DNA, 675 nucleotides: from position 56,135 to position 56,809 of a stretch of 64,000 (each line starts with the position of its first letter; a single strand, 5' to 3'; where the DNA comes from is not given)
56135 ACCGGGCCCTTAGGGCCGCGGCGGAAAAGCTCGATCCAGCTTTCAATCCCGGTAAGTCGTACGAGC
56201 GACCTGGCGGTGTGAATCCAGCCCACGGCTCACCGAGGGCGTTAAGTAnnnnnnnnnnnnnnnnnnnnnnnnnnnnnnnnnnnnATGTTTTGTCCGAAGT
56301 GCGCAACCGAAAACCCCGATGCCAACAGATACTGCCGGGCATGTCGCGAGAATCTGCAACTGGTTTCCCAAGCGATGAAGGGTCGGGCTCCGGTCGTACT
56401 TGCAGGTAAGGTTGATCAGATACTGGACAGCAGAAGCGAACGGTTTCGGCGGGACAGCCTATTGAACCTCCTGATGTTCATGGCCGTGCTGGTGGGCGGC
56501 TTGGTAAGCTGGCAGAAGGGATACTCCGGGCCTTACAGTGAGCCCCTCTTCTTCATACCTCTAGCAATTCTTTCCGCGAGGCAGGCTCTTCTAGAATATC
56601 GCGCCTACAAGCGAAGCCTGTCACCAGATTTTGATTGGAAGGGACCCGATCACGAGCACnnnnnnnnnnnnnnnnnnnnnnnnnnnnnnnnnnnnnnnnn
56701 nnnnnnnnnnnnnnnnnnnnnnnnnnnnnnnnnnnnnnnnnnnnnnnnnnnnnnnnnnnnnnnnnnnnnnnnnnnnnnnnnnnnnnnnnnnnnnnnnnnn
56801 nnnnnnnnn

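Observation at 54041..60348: PrkA-YeaH-SpoVR stress module interrupted by a duplicated zinc-ribbon membrane protein gene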

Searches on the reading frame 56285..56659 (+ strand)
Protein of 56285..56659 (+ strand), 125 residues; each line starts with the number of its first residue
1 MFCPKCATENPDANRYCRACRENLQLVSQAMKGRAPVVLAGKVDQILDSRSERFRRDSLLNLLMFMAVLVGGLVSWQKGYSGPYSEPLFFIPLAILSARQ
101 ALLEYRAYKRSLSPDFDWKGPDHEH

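Call 29: find_related_loci(query=A3, collection=metagenome_contigs, flank=6000)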
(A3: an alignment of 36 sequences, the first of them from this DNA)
Query A3 (118 aa) in metagenome_contigs; peptide patterns used: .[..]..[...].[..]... (x = any residue, [..] = any of these).
600 stretches matched a pattern (row limit reached: there are more); 437 encode a relative of the query (tblastn E <= 1e-3); the best 80 are kept; 80 distinct loci.
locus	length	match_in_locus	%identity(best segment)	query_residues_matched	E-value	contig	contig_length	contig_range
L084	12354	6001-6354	67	1-118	4e-50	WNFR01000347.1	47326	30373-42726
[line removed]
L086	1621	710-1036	45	1-112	4e-25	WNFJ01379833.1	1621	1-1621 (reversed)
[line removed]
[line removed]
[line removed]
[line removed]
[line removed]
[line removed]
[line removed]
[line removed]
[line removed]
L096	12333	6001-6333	35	1-112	5e-21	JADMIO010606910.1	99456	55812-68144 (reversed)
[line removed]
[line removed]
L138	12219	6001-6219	38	1-70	2e-11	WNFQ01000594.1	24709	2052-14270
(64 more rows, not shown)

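Call 34: search_protein_families(library=pfam, proteins=[L138:4052-5095:+, L138:5092-5901:+, L138:6563-8143:+, L138:8227-9255:+, L138:9206-11485:+, L138:6001-6531:+], max_evalue=0.001)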
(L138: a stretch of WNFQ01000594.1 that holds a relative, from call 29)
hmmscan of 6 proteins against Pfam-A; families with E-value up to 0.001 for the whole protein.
L138:4052-5095:+ (347 aa): 0 families

L138:5092-5901:+ (269 aa): 2 families
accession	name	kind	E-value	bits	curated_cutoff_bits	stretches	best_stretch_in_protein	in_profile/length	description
PF00588.24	SpoU_methylase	-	1.5e-42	145.5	29.7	1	112-252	2-142/142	SpoU rRNA Methylase family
PF08032.17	SpoU_sub_bind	-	8.3e-19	68.1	22.8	1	16-91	1-75/76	RNA 2'-O ribose methyltransferase substrate binding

L138:6563-8143:+ (526 aa): 5 families
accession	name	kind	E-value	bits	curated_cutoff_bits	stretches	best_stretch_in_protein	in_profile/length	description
PF01487.21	DHquinase_I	-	4.3e-43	148.5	22.2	1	26-245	1-230/230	Type I 3-dehydroquinase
PF08501.16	Shikimate_dh_N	-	8.4e-23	80.9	27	1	259-346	1-83/83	Shikimate dehydrogenase substrate binding domain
PF18317.6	SDH_C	-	7.7e-11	42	25.8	1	492-522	1-31/31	Shikimate 5'-dehydrogenase C-terminal domain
PF01488.26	Shikimate_DH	-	8.3e-06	26.4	24.3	1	368-453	4-95/138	Shikimate / quinate 5-dehydrogenase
PF03807.23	F420_oxidored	-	0.00081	20.4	21.6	0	379-442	2-68/94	NADP oxidoreductase coenzyme F420-dependent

L138:8227-9255:+ (342 aa): 1 family
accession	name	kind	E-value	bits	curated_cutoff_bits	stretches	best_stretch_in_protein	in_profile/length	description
PF00899.27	ThiF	-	7.9e-77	258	28.1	1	8-245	1-237/238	ThiF family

L138:9206-11485:+ (759 aa): 4 families
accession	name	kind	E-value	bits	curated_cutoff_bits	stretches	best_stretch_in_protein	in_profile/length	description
PF08450.18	SGL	-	9.4e-08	32.4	26.3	0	102-148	188-234/246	SMP-30/Gluconolactonase/LRE-like region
PF23411.1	Beta-prop_Vps41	-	1.1e-05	25.3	33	0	113-163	31-80/332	Vps42 beta-propeller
PF07494.17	Reg_prop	-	3.1e-05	24.1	20.4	0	99-116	6-23/24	Two component regulator propeller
PF24684.1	Vgb_lyase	-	0.00012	21.4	50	1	102-256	17-171/290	Virginiamycin B lyase family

L138:6001-6531:+ (176 aa): 3 families
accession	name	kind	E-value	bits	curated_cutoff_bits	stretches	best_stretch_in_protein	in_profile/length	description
PF13240.11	Zn_Ribbon_1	-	1.8e-07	31.1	25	1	2-23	1-22/23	zinc-ribbon domain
PF12773.13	DZR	-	0.00014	22.4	27.3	1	3-25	1-23/45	Double zinc ribbon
PF24463.1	DUF7577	-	0.00031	20.7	28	1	2-24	4-26/27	Domain of unknown function (DUF7577)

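Call 65: search_solved_structures(query=A3, max_evalue=1)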
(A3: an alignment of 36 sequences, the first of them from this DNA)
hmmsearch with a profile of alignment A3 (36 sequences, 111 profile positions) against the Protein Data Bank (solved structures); distinct sequences matched with E-value up to 1: 2.
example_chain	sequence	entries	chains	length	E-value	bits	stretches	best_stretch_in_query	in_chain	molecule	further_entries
9sfa_A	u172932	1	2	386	0.22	15.3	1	3-30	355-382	Putative regulatory protein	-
11xu_G1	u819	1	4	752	0.24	15.1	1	3-25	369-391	Double zinc ribbon and ankyrin repeat-containing protein 1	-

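Call 78: search_protein_families(library=pfam, proteins=[L096:2288-3451:+, L096:3477-4046:+, L096:4096-5835:+, L096:7536-8336:+, L096:8619-9323:+, L087:826-2580:+, L087:2600-3124:+, L087:3354-4583:+, L087:4663-5262:+, L087:6547-6933:+], max_evalue=0.001)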
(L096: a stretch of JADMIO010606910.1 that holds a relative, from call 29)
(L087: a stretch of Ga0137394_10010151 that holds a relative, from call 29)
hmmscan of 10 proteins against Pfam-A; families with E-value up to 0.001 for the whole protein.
L096:2288-3451:+ (388 aa): 2 families
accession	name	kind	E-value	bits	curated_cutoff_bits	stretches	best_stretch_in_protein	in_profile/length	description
PF13378.12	MR_MLE_C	-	7.7e-42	143.9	29.4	1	173-374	9-216/219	Enolase C-terminal domain-like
PF02746.21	MR_MLE_N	-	1.5e-15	57.8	22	1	38-145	15-117/117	Mandelate racemase / muconate lactonizing enzyme, N-terminal domain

L096:3477-4046:+ (190 aa): 5 families
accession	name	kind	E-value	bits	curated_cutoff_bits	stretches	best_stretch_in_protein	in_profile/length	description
PF13599.13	Pentapeptide_4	-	2.7e-23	82.3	38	2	90-153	15-78/78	Pentapeptide repeat region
PF00805.28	Pentapeptide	-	1.8e-17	63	20.2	3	122-155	2-35/40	Pentapeptide repeats (8 copies)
PF13576.12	Pentapeptide_3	-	5.8e-13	49.3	27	2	12-54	2-47/48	Pentapeptide repeats (9 copies)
PF23894.2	LD_SV2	-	1.8e-10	41.4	29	2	94-154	23-83/92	SV2A/B/C luminal domain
PF25296.1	Decapeptide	-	2e-07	31.2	45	0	13-74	9-70/74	Decapeptide repeat region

L096:4096-5835:+ (580 aa): 14 families
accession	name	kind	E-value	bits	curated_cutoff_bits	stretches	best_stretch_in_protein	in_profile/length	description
PF00005.33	ABC_tran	-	5.7e-52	176.4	25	2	44-215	1-137/137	ABC transporter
PF13304.12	AAA_21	-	4.4e-17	63.5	27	1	182-247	233-304/304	AAA domain, putative AbiEii toxin, Type IV TA system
PF12848.13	ABC_tran_Xtn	-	2e-14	53.8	25.9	1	254-329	1-76/85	ABC transporter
PF02463.25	SMC_N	-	5.7e-10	39.4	40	0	154-248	135-204/220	RecF/RecN/SMC N terminal domain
PF13476.12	AAA_23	-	6.2e-06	27.4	27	1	363-394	10-40/201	AAA domain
PF13238.12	AAA_18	-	2.7e-05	25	29.4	0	57-127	1-67/128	AAA domain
PF00004.35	AAA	-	0.00012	23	21.2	0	378-418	3-42/131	ATPase family associated with various cellular activities (AAA)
PF13401.12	AAA_22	-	0.00013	22.7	27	0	374-500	6-97/130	AAA domain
PF01926.29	MMR_HSR1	-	0.00021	21.8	21.9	0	376-404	2-29/113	50S ribosome-binding GTPase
PF13191.12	AAA_16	-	0.00024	22.1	32.6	0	372-493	23-139/167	AAA ATPase domain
PF13175.12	AAA_15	-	0.00028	21.1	32.1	0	59-141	28-111/374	AAA ATPase domain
PF13555.12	AAA_29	-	0.00031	20.9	27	0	367-390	16-39/61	P-loop containing region of AAA domain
PF01637.24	ATPase_2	-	0.00081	19.7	33.2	0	59-118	25-84/225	ATPase domain predominantly from Archaea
PF00931.28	NB-ARC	-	0.00089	19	23.5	0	374-410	19-55/248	NB-ARC domain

L096:7536-8336:+ (267 aa): 0 families

L096:8619-9323:+ (235 aa): 0 families

L087:826-2580:+ (585 aa): 0 families

L087:2600-3124:+ (175 aa): 1 family
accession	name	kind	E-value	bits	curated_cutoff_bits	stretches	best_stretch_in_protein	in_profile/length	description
PF12849.12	PBP_like_2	-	0.00022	21.5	27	1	42-153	92-190/267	PBP superfamily domain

L087:3354-4583:+ (410 aa): 1 family
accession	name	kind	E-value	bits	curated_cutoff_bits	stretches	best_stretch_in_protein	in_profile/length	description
PF03572.23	Peptidase_S41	-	5.2e-10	39.6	24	1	268-298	25-55/165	Peptidase family S41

L087:4663-5262:+ (200 aa): 1 family
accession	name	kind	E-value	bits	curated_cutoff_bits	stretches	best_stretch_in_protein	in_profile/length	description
PF00156.33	Pribosyltran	-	1.2e-07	31.6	26.3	1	54-159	28-132/158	Phosphoribosyl transferase domain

L087:6547-6933:+ (129 aa): 0 families

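Call 93: find_homologous_proteins(query=window:56285-56659:+, max_evalue=0.00001)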
Query seq(125 aa) (125 aa): 11 proteins with E <= 0.00001 among 29 candidates.
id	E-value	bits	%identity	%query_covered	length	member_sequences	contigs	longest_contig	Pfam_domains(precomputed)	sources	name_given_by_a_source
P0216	2.8e-60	220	75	99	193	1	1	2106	-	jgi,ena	-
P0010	1.1e-37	147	57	100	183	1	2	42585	PF13240.12,PF12773.14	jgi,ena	-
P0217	3.4e-36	142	58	99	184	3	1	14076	-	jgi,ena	-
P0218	6.5e-33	132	58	99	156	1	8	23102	-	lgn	-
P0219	3.6e-30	123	54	99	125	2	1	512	-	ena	-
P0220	6.6e-29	119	52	99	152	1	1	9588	-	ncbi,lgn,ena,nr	ncbi:MAG TPA: zinc ribbon domain-containing protein [Blastocatellia bacterium]|nr:zinc ribbon domain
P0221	8.3e-29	118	51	100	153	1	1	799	PF13240.12,PF12773.14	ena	-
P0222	2.8e-28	117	49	99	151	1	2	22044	-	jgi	jgi:hypothetical protein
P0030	5.5e-25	106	55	90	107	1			PF13240.12,PF12773.14,PF24463.2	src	-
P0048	6.8e-22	96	48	90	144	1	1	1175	-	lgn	-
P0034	2.4e-21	94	69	50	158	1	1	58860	-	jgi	jgi:hypothetical protein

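Call 95: find_encoding_contigs(protein=P0218, flank=5000, max_places=2)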
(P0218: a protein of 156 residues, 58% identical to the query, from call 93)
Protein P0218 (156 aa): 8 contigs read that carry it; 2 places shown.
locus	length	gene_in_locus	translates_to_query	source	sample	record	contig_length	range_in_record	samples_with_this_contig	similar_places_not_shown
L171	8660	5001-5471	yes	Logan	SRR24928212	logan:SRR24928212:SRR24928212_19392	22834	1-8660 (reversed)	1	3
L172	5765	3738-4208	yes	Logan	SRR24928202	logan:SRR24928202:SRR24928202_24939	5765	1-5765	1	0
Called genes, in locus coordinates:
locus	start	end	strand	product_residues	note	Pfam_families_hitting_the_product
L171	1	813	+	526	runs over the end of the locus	-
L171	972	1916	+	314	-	PF01509:TruB_N, PF16198:TruB_C_2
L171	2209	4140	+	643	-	PF08298:AAA_PrkA, PF06798:PrkA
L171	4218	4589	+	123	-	-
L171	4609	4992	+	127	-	PF13650:Asp_protease_2, PF13975:gag-asp_proteas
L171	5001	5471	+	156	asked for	-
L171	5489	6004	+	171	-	PF24463:DUF7577 (weak)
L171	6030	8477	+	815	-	PF04285:DUF444, PF01079:Hint, PF07591:PT-HINT (faint), PF14890:Intein_splicing, PF14528:LAGLIDADG_3, PF04285:DUF444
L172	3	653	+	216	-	?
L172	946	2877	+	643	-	PF08298:AAA_PrkA, PF06798:PrkA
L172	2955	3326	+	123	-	-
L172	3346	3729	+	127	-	PF13650:Asp_protease_2, PF13975:gag-asp_proteas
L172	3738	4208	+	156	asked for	-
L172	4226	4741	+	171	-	PF24463:DUF7577 (weak)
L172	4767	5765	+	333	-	?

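Call 96: find_encoding_contigs(protein=P0222, flank=5000, max_places=2)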
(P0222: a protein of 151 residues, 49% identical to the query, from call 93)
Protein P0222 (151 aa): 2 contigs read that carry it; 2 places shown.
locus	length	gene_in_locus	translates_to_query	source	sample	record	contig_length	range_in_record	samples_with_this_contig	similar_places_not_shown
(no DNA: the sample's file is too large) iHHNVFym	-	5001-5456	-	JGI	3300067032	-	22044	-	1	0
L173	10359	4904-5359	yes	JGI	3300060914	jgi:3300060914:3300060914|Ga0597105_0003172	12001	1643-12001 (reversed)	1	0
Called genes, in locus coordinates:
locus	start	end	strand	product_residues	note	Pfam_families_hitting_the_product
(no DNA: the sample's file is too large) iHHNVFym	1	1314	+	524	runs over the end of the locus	-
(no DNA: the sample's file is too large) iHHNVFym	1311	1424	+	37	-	-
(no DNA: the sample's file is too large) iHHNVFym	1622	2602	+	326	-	PF01509:TruB_N, PF16198:TruB_C_2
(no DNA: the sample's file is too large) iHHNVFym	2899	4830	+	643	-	PF08298:AAA_PrkA, PF06798:PrkA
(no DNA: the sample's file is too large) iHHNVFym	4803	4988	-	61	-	-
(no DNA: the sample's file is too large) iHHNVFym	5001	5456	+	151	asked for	-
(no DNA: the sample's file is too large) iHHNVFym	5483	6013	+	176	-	PF24463:DUF7577 (weak)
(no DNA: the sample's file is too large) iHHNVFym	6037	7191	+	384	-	PF04285:DUF444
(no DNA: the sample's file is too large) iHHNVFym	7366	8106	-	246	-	-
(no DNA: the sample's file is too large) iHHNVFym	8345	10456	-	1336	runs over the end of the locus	PF13620:CarboxypepD_reg, PF13715:CarbopepD_reg_2 (weak), PF14686:fn3_3 (weak), PF25183:OMP_b-brl_4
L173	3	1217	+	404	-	?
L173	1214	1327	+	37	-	-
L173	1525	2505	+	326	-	PF01509:TruB_N, PF16198:TruB_C_2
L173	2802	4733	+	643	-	PF08298:AAA_PrkA, PF06798:PrkA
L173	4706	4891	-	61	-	-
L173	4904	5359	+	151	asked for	-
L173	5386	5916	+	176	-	PF24463:DUF7577 (weak)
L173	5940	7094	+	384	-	PF04285:DUF444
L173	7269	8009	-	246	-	-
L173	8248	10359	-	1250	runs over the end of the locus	?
